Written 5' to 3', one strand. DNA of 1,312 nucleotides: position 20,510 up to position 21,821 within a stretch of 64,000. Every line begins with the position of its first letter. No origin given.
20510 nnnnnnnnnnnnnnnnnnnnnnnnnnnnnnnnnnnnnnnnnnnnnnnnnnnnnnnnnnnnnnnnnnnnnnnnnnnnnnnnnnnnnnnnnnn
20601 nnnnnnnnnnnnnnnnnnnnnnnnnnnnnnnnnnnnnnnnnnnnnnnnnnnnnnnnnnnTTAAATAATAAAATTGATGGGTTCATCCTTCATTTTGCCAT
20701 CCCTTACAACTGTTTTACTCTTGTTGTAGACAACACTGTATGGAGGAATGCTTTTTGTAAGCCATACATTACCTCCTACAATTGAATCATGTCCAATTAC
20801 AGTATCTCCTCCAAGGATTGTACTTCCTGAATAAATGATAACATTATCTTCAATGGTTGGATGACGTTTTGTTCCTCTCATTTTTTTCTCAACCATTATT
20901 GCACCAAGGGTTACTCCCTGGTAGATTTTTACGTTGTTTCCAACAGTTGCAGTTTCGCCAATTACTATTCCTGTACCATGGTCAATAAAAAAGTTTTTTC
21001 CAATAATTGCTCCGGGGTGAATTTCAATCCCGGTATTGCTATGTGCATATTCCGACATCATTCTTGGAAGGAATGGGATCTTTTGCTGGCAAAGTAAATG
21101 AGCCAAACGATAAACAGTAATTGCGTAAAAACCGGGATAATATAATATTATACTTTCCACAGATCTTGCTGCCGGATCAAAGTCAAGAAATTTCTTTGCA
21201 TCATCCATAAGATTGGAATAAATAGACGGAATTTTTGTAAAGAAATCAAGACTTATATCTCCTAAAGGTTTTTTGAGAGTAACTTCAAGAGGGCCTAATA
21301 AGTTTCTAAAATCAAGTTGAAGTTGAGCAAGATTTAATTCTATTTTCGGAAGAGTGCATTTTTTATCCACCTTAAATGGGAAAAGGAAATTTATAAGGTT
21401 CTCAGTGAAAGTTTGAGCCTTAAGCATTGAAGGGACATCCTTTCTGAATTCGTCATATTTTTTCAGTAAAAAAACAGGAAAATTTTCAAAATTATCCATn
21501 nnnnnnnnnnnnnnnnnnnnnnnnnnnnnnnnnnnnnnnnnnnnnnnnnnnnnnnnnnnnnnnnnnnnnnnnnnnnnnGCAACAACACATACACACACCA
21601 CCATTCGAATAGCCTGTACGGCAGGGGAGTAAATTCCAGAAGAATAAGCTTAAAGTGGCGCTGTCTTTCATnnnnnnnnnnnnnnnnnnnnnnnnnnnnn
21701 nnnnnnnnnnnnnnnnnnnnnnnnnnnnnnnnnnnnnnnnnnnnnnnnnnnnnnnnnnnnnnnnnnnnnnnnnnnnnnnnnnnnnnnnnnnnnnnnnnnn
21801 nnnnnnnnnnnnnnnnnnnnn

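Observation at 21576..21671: Unannotated poly-cysteine leader peptide upstream of cysE-cysK: candidate cysteine-sensing attenuator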

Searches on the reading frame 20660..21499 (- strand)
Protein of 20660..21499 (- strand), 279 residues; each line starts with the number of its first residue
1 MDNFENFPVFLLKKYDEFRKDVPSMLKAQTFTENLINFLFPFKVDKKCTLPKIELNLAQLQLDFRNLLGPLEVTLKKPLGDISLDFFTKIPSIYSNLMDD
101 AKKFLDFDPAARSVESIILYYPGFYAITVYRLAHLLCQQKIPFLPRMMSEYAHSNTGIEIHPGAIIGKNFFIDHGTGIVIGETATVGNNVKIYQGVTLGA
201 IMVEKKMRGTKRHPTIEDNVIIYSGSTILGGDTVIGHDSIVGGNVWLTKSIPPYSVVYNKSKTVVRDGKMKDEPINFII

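Call 3: search_protein_families(library=pfam, proteins=[window:20660-21499:-])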
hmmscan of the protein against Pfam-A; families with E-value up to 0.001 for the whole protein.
window:20660-21499:- (279 aa): 3 families
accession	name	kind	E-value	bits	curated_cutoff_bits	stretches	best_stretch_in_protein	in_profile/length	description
PF00132.30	Hexapep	-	4e-08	33.1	27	1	213-248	1-35/36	Bacterial transferase hexapeptide (six repeats)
PF06426.19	SATase_N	-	0.00027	21.6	21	1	77-127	53-103/105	Serine acetyltransferase, N-terminal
PF25084.1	LbH_EIF2B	-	0.00058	20.3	54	0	158-245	16-103/105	EIF2B subunit epsilon LbH domain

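Call 6: find_related_loci(query=window:20660-21499:-, collection=genome_contigs, flank=3000)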
Query window:20660-21499:- (279 aa) in genome_contigs; peptide patterns used: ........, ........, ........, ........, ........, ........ (x = any residue, [..] = any of these).
600 stretches matched a pattern (row limit reached: there are more); 530 encode a relative of the query (tblastn E <= 1e-3); the best 80 are kept; 80 distinct loci.
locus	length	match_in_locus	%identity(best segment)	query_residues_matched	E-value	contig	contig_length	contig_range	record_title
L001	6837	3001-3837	87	1-279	6e-166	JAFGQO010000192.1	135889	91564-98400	MAG: Bacteroidales bacterium isolate Zod_Metabat.768 k87_12008304, whole genome shotgun sequence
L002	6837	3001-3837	78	1-279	6e-154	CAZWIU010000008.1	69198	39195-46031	MAG TPA_asm: uncultured Bacteroidales bacterium isolate SRP167436_co1_197 genome assembly, contig: NODE_409_length_69198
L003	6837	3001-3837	76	1-279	4e-149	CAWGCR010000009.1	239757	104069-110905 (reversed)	MAG: uncultured Bacteroidales bacterium isolate MFD03804.bin.2.165 genome assembly, contig: contig_44625, whole genome s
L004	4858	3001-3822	59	6-279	1e-109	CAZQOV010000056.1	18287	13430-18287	MAG TPA_asm: uncultured Bacteroidaceae bacterium isolate SRP252850_co1_64 genome assembly, contig: NODE_5564_length_1828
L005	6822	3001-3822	58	6-279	3e-108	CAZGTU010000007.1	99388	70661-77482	MAG TPA_asm: uncultured Bacteroidaceae bacterium isolate SRP332253_co1_94 genome assembly, contig: NODE_149_length_99388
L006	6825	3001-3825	57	5-279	4e-107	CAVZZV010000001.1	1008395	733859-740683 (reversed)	MAG: uncultured Bacteroidales bacterium isolate MFD01721.bin.1.65 genome assembly, contig: contig_1878, whole genome sho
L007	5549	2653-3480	57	4-279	2e-106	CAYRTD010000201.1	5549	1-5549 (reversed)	MAG TPA_asm: uncultured Bacteroidaceae bacterium isolate SRP332253_co1_293 genome assembly, contig: NODE_23282_length_55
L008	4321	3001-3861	56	3-279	1e-103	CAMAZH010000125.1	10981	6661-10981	MAG: Chitinophaga pinensis isolate MiH-14oct19-155 genome assembly, contig: MiH-14oct19-C12702, whole genome shotgun seq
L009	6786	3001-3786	57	18-279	1e-102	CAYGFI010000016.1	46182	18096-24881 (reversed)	MAG TPA_asm: uncultured Chitinophaga sp. isolate ERP113451_co1_21 genome assembly, contig: NODE_685_length_46182_cov_17.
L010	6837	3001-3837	52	1-279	7e-99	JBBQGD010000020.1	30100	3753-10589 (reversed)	MAG: Bacteroidales bacterium isolate Co_metawrap_985 Cmw_985_k141_7585736_length_30100_cov_16.4236, whole genome shotgun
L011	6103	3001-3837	51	1-279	1e-97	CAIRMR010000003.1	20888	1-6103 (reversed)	MAG: uncultured Bacteroidales bacterium isolate Loclat_bin-01022 genome assembly, contig: bin-01022:003/223, whole genom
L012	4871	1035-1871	50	1-279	7e-96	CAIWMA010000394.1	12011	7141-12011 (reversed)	MAG: uncultured Bacteroidales bacterium isolate KR4_bin-0449 genome assembly, contig: bin-0449:394/593, whole genome sho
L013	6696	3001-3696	53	46-279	2e-79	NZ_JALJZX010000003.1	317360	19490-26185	Chryseobacterium sp. HSC-36S06 Ga0494978_03, whole genome shotgun sequence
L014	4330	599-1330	51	21-266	6e-78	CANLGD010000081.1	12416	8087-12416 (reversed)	MAG: Flavobacteriia bacterium isolate ZE-15may19-211 genome assembly, contig: ZE-15May19-c8537, whole genome shotgun seq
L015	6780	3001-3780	47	5-267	4e-72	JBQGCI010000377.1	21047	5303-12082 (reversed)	MAG: Acinetobacter pittii isolate FCentRs1_11 FCentRs1_contig377, whole genome shotgun sequence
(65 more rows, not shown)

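Call 19: find_homologous_proteins(query=window:20660-21499:-, max_evalue=1e-60)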
Query window:20660-21499:- (279 aa): 6072 proteins with E <= 1e-60 among 8000 candidates; the best 120 are listed.
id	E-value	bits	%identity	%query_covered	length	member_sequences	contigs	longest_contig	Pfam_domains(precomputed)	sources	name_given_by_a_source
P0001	1.3e-184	630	100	100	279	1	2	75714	PF00132.31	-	-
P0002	5.8e-167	572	91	100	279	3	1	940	PF00132.31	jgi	-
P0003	7.4e-162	555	87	100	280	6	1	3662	PF00132.31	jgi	-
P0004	4.7e-161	553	87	100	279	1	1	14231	PF00132.31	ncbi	-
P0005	9.9e-159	545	86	100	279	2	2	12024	PF00132.31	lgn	-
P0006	8.4e-157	539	85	100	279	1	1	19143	PF00132.31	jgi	jgi:serine O-acetyltransferase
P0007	2.4e-156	537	83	100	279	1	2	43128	PF00132.31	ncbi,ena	ncbi:hypothetical protein ES705_27600 [subsurface metagenome]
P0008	1.1e-152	525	79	100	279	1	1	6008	PF00132.31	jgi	jgi:serine O-acetyltransferase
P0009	1.6e-151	522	80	100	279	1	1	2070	PF00132.31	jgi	jgi:serine O-acetyltransferase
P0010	1.4e-149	515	78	100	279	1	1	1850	PF06426.20,PF00132.31,PF25084.2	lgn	-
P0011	2.1e-149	515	77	100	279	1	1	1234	PF00132.31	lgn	-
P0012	8.6e-149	513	78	100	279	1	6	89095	PF00132.31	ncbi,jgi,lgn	-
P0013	3.7e-148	511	77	100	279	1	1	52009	PF00132.31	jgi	jgi:serine O-acetyltransferase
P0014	9.3e-148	509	78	100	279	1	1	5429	PF00132.31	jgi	jgi:serine O-acetyltransferase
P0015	1.1e-147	509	77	100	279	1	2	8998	PF00132.31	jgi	jgi:serine O-acetyltransferase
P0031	2.6e-143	495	76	100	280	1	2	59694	PF00132.31,PF25087.2,PF25084.2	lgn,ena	-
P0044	1.1e-139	483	75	100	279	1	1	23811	PF00132.31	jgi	jgi:serine O-acetyltransferase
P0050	1.2e-137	476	72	100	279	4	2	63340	PF00132.31,PF25084.2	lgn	-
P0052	3.1e-137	475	73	100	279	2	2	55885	PF00132.31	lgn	-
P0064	1.2e-135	469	71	98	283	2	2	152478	PF00132.31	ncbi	-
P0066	1.3e-135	469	72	100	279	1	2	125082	PF06426.20,PF00132.31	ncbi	-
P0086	1.3e-132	460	70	100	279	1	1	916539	PF00132.31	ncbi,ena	-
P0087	1.4e-132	459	72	98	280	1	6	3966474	PF00132.31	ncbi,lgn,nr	ncbi:MAG: serine acetyltransferase [Bacteroidota bacterium]|nr:MAG: serine acetyltransferase [Bacter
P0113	1.0e-130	453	70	100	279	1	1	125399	PF00132.31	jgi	jgi:serine O-acetyltransferase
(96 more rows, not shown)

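Call 20: find_encoding_contigs(protein=P0007, flank=2500, max_places=1)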
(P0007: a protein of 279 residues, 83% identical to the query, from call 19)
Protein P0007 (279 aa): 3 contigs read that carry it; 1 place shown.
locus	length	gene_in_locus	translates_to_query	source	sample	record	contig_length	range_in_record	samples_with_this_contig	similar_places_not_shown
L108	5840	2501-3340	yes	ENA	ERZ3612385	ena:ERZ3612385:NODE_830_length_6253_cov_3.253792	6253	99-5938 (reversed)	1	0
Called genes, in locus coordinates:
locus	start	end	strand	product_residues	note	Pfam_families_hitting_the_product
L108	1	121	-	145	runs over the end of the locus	?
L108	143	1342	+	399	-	PF00162:PGK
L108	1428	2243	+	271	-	PF01210:NAD_Gly3P_dh_N (weak), PF02558:ApbA (weak), PF03446:NAD_binding_2 (faint), PF03807:F420_oxidored, PF14748:P5CR_dimer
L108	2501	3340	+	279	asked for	PF00132:Hexapep (faint)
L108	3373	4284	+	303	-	PF00291:PALP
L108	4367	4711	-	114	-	PF04237:YjbR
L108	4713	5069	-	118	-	PF08378:NERD (weak), PF02021:UPF0102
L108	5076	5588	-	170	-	PF17676:Peptidase_S66C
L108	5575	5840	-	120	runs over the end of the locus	?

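Call 21: find_encoding_contigs(protein=P0012, flank=2500, max_places=1)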
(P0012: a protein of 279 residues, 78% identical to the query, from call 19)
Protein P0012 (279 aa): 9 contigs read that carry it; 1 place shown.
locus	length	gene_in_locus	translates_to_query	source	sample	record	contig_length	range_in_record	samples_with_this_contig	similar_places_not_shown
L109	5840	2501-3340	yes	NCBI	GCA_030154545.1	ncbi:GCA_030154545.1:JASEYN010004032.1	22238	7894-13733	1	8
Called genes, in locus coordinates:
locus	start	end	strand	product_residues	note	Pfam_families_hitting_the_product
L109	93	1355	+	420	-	PF00162:PGK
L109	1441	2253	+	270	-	PF01210:NAD_Gly3P_dh_N, PF02558:ApbA (weak), PF03807:F420_oxidored, PF14748:P5CR_dimer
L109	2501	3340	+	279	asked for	PF00132:Hexapep (faint)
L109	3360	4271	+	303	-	PF00291:PALP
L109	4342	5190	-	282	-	PF01073:3Beta_HSD (weak), PF01370:Epimerase (faint), PF05368:NmrA, PF13460:NAD_binding_10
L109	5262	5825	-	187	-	PF00027:cNMP_binding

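Call 22: find_encoding_contigs(protein=P0031, flank=2500, max_places=1)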
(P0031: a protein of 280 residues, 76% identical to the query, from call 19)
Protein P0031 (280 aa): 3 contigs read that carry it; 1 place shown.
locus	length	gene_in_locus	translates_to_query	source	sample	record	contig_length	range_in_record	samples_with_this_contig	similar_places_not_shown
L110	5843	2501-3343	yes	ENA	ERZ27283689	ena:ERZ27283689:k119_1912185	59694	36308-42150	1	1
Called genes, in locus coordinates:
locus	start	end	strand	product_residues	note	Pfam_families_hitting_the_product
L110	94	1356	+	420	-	PF00162:PGK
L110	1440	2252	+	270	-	PF01210:NAD_Gly3P_dh_N, PF02558:ApbA (weak), PF03807:F420_oxidored, PF14748:P5CR_dimer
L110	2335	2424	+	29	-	-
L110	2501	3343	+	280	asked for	PF25084:LbH_EIF2B (faint), PF00132:Hexapep (faint), PF25087:GMPPB_C (faint)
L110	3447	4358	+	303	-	PF00291:PALP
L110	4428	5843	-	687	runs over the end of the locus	PF05649:Peptidase_M13_N, PF01431:Peptidase_M13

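Call 23: find_encoding_contigs(protein=P0050, flank=2500, max_places=1)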
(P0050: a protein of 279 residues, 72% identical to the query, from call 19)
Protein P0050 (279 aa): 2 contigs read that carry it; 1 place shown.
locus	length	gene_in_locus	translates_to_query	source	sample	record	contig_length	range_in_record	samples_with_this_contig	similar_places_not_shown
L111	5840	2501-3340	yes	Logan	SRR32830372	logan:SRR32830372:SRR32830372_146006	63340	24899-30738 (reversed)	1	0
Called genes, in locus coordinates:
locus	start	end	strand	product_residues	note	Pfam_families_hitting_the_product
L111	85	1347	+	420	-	PF00162:PGK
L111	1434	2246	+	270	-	PF01210:NAD_Gly3P_dh_N, PF03807:F420_oxidored, PF14748:P5CR_dimer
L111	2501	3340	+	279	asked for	PF25084:LbH_EIF2B (faint), PF00132:Hexapep (faint)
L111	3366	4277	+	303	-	PF00291:PALP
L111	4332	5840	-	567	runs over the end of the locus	PF00749:tRNA-synt_1c, PF03950:tRNA-synt_1c_C, PF20974:tRNA-synt_1c_C2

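Call 24: find_encoding_contigs(protein=P0064, flank=2500, max_places=1)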
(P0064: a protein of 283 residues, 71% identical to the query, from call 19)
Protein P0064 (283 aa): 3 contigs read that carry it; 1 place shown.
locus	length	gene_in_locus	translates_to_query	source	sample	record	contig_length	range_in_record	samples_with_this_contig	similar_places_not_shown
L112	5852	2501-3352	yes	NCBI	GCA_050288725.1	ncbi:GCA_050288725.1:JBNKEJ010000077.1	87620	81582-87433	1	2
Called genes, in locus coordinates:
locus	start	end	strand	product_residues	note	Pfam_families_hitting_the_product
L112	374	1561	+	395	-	PF00162:PGK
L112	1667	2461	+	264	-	PF03807:F420_oxidored, PF14748:P5CR_dimer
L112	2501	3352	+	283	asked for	PF00132:Hexapep (faint)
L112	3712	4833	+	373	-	-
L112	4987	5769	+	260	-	-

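Call 25: find_encoding_contigs(protein=P0086, flank=2500, max_places=1)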
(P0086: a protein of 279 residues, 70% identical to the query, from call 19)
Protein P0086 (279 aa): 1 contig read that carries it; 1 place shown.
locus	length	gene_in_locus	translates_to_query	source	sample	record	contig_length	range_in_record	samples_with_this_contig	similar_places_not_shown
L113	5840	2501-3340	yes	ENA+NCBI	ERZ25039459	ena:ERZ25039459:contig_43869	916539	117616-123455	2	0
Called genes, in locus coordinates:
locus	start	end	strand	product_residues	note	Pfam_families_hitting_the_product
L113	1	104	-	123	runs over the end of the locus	PF13177:DNA_pol3_delta2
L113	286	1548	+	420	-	PF00162:PGK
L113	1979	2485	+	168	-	PF14748:P5CR_dimer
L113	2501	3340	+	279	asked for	PF00132:Hexapep (faint)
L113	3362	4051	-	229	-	PF13472:Lipase_GDSL_2, PF00657:Lipase_GDSL (weak)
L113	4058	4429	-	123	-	-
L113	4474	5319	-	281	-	PF20244:DUF6599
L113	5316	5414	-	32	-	-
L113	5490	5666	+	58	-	-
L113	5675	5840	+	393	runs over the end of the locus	PF00144:Beta-lactamase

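Call 26: find_encoding_contigs(protein=P0087, flank=2500, max_places=1)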
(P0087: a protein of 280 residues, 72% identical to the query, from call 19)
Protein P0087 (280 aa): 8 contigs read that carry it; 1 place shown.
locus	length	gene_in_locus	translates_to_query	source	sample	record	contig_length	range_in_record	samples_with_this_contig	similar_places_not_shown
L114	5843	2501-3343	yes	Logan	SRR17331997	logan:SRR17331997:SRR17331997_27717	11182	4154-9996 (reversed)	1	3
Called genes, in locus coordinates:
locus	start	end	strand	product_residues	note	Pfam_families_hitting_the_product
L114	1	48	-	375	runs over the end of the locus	PF13177:DNA_pol3_delta2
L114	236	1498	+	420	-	PF00162:PGK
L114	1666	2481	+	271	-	PF03807:F420_oxidored, PF14748:P5CR_dimer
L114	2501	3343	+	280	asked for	PF00132:Hexapep (faint)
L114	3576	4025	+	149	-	PF02082:Rrf2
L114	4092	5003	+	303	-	PF00291:PALP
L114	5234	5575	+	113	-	PF18962:Por_Secre_tail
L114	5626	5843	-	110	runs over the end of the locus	PF01883:FeS_assembly_P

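Call 27: find_encoding_contigs(protein=P0113, flank=2500, max_places=1)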
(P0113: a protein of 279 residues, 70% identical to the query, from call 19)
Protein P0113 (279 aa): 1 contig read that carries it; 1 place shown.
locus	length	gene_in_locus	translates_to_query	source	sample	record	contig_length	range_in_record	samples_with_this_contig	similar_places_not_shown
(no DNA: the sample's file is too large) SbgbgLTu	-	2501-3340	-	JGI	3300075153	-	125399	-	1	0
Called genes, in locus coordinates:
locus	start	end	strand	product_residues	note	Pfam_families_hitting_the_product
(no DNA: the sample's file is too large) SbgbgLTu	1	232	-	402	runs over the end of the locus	PF13177:DNA_pol3_delta2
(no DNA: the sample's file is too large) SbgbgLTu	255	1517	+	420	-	PF00162:PGK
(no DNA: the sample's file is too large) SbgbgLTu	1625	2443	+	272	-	PF01210:NAD_Gly3P_dh_N (faint), PF02558:ApbA (weak), PF03807:F420_oxidored, PF02153:PDH_N (faint), PF14748:P5CR_dimer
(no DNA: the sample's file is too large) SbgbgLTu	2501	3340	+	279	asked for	PF00132:Hexapep (faint)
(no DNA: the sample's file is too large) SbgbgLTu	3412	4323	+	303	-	PF00291:PALP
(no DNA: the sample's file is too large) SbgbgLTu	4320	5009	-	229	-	PF13472:Lipase_GDSL_2, PF00657:Lipase_GDSL (weak)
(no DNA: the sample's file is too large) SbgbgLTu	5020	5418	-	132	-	-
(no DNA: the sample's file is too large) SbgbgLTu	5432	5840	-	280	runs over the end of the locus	PF20244:DUF6599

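Call 41: find_encoding_contigs(protein=P0013, flank=1500, max_places=2)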
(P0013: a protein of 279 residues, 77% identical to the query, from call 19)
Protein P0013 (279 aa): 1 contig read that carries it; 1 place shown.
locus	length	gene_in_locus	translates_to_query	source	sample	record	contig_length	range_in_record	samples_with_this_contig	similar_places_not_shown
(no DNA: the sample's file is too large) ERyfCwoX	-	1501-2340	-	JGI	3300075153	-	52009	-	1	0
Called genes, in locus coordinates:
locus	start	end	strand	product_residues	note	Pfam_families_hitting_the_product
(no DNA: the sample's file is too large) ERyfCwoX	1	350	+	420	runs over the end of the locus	PF00162:PGK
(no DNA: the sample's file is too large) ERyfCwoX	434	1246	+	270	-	PF01210:NAD_Gly3P_dh_N (weak), PF02558:ApbA (weak), PF03807:F420_oxidored, PF14748:P5CR_dimer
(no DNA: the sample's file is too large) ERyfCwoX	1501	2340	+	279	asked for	PF00132:Hexapep (faint)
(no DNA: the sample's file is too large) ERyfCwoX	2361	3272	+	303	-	PF00291:PALP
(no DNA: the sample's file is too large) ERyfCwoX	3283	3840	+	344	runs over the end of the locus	PF08240:ADH_N, PF16912:Glu_dehyd_C, PF00107:ADH_zinc_N, PF13602:ADH_zinc_N_2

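Call 42: find_encoding_contigs(protein=P0044, flank=1500, max_places=2)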
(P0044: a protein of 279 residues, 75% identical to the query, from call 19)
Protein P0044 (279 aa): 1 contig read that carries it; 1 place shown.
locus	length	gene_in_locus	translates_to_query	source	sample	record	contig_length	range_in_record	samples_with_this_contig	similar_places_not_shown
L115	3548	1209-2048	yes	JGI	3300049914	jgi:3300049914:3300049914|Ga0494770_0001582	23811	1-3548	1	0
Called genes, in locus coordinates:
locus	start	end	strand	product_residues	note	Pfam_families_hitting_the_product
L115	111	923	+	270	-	PF03807:F420_oxidored, PF07991:KARI_N (weak), PF14748:P5CR_dimer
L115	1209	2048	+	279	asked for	PF00132:Hexapep (faint)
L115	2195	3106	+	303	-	PF00291:PALP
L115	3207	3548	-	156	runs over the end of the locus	-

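Call 43: find_encoding_contigs(protein=P0052, flank=1500, max_places=2)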
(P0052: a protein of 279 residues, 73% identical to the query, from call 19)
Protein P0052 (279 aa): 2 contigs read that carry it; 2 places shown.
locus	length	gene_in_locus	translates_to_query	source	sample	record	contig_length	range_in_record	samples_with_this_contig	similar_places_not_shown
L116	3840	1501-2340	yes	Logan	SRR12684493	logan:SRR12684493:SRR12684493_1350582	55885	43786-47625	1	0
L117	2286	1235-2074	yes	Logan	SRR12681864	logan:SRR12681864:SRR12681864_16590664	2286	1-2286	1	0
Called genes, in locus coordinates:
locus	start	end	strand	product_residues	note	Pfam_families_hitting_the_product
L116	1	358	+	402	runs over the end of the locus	PF00162:PGK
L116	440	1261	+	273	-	PF01210:NAD_Gly3P_dh_N (faint), PF02558:ApbA, PF03807:F420_oxidored, PF14748:P5CR_dimer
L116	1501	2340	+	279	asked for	PF00132:Hexapep (faint)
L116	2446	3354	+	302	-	PF00291:PALP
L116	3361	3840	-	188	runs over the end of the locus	PF04367:DUF502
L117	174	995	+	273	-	PF01210:NAD_Gly3P_dh_N (faint), PF02558:ApbA, PF03807:F420_oxidored, PF14748:P5CR_dimer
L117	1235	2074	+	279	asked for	PF00132:Hexapep (faint)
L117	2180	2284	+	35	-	?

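Call 44: find_encoding_contigs(protein=P0066, flank=1500, max_places=2)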
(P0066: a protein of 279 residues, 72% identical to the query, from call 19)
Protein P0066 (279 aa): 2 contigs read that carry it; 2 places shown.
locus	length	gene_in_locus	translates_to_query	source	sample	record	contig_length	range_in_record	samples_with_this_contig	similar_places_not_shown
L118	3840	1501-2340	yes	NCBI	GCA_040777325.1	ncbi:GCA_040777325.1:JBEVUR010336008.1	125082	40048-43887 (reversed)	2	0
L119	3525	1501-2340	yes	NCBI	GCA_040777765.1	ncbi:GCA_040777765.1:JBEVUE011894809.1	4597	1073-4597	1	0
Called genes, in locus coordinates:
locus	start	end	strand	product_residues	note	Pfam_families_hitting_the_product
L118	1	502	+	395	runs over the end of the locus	PF00162:PGK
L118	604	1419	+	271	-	PF01210:NAD_Gly3P_dh_N (faint), PF03807:F420_oxidored, PF14748:P5CR_dimer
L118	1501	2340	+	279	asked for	PF06426:SATase_N (weak), PF00132:Hexapep (faint)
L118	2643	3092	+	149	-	PF02082:Rrf2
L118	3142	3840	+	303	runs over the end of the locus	PF00291:PALP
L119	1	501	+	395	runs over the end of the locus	PF00162:PGK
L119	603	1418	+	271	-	PF01210:NAD_Gly3P_dh_N (faint), PF03807:F420_oxidored, PF14748:P5CR_dimer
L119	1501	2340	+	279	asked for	PF06426:SATase_N (weak), PF00132:Hexapep (faint)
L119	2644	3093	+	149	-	PF02082:Rrf2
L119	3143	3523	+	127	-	?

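Call 53: search_protein_families(library=ncbifam, proteins=[window:20660-21499:-])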
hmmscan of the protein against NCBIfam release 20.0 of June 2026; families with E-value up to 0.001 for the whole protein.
window:20660-21499:- (279 aa): 16 families
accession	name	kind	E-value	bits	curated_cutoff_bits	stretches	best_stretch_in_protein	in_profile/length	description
TIGR01172.1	cysE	equivalog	9.3e-50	168.8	210.65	1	99-257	3-156/162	serine O-acetyltransferase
NF041874.1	EPS_EpsC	equivalog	5.1e-49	166.2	150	1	99-257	3-156/168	serine O-acetyltransferase EpsC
NF008349.0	PRK11132.1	equivalog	5.3e-30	104.4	397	1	87-264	71-243/273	serine O-acetyltransferase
NF007564.0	PRK10191.1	equivalog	4.2e-09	36.1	196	1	154-259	54-153/162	colanic acid biosynthesis acetyltransferase WcaB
TIGR04016.1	WcaB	equivalog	7e-09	35.4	194.65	1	144-260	31-138/146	colanic acid biosynthesis acetyltransferase WcaB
NF008808.1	PRK11830.1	equivalog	1.3e-08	34.6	204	1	163-259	101-190/243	2,3,4,5-tetrahydropyridine-2,6-dicarboxylate N-succinyltransferase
TIGR03532.1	DapD_Ac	equivalog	4.3e-08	33.1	231.75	1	157-267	110-213/231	2,3,4,5-tetrahydropyridine-2,6-dicarboxylate N-acetyltransferase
NF007076.0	PRK09527.1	equivalog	4.5e-07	29.5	347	1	165-273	77-190/203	galactoside O-acetyltransferase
NF003657.0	PRK05289.1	equivalog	1.4e-06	27.7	226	1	150-246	14-114/264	acyl-ACP--UDP-N-acetylglucosamine O-acyltransferase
NF002060.0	PRK00892.1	subfamily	7.8e-06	25.2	207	1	131-228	87-182/345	UDP-3-O-(3-hydroxymyristoyl)glucosamine N-acyltransferase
NF010937.0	PRK14357.1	equivalog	4.4e-05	22.5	658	1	180-269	356-438/448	bifunctional UDP-N-acetylglucosamine diphosphorylase/glucosamine-1-phosphate N-acetyltransferase GlmU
TIGR01852.1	lipid_A_lpxA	equivalog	0.0001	21.7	231.05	0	150-246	9-109/254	acyl-ACP--UDP-N-acetylglucosamine O-acyltransferase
NF007240.0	PRK09677.1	equivalog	0.00021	20.8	243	0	215-266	132-182/192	putative lipopolysaccharide biosynthesis O-acetyl transferase WbbJ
NF010935.0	PRK14355.1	equivalog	0.0003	19.5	718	1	184-269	373-452/459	bifunctional UDP-N-acetylglucosamine diphosphorylase/glucosamine-1-phosphate N-acetyltransferase GlmU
TIGR01853.1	lipid_A_lpxD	equivalog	0.00031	19.8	242.5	0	157-199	110-174/325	UDP-3-O-(3-hydroxymyristoyl)glucosamine N-acyltransferase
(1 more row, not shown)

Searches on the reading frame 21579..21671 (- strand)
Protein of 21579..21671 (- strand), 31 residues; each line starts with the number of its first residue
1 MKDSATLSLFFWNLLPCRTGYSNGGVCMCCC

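Call 37: search_protein_representatives(protein=window:21579-21671:-)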
Query: 31 residues. Proteins with E-value up to 0.001 (for the whole library): 4; up to 1e-10: 0; up to 1e-30: 0. The best 4 are listed.
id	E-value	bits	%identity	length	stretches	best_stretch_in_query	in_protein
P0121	2.1e-08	48.7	47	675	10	6-25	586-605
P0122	1.0e-05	40.5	50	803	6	5-22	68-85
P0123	1.7e-04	36.8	39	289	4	8-24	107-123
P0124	4.1e-04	35.7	39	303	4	3-28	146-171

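Call 59: search_protein_families(library=ncbifam, proteins=[window:21579-21671:-], max_evalue=10)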
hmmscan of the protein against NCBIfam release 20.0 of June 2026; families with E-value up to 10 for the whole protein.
seq(31 aa): 0 families

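Call 60: search_protein_families(library=pfam, proteins=[window:21579-21671:-], max_evalue=10)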
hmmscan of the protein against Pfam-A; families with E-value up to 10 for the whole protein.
seq(31 aa): 0 families
